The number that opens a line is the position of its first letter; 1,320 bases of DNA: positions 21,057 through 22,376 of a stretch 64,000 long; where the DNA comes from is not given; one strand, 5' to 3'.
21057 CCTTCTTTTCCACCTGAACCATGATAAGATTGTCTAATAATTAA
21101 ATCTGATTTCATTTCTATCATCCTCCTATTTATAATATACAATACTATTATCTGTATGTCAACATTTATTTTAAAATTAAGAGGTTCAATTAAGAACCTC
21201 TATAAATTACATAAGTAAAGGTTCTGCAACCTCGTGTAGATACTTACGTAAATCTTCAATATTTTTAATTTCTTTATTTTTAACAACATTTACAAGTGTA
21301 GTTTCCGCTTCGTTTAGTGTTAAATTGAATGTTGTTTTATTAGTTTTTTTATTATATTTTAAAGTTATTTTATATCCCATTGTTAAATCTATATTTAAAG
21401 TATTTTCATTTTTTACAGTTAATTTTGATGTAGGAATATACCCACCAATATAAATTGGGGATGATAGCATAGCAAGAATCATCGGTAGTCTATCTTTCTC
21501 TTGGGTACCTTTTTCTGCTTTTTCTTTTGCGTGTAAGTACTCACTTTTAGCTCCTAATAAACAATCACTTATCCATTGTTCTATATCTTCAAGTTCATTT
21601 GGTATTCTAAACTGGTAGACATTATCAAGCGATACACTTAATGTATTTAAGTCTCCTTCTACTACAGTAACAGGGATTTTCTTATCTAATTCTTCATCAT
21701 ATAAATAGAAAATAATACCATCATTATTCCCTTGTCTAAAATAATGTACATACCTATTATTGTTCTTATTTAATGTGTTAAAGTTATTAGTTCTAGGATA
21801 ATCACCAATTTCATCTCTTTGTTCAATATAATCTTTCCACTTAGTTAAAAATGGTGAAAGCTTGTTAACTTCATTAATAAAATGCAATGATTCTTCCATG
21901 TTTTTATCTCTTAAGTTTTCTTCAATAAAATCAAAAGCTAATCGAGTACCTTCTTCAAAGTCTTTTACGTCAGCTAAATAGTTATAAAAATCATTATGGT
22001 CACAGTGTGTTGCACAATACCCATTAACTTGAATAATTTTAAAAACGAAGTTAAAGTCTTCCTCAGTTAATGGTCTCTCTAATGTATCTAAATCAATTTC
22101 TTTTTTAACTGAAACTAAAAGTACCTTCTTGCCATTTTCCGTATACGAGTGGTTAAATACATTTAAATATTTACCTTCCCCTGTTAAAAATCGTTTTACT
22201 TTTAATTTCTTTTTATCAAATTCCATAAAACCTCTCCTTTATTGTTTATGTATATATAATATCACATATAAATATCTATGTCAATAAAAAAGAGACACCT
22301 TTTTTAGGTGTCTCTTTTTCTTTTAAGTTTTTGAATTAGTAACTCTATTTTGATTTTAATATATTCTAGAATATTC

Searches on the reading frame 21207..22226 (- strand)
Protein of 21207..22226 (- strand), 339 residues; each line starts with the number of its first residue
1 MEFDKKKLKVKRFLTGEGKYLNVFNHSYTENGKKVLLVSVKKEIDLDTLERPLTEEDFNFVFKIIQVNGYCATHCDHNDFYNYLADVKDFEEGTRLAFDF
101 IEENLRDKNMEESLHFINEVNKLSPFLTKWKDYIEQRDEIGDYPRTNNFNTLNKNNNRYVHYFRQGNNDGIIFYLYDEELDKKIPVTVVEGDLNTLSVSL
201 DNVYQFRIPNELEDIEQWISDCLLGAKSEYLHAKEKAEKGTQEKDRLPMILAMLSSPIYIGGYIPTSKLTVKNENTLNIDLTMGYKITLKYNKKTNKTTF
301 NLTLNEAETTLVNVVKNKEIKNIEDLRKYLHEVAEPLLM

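Call 87: search_protein_families(library=pfam, proteins=[window:21207-22226:-], max_evalue=0.001)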
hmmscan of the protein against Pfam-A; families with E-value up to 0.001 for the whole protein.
window:21207-22226:- (339 aa): 0 families

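Call 88: search_protein_families(library=phrogs, proteins=[window:21207-22226:-], max_evalue=1e-10)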
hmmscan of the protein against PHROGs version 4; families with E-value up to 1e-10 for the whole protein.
window:21207-22226:- (339 aa): 2 families
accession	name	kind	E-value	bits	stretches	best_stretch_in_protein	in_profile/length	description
phrog_36426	-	unknown function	1.8e-210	699.2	1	1-339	1-339/339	-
phrog_14215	-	unknown function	3.5e-33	115.8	1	127-337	5-219/221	-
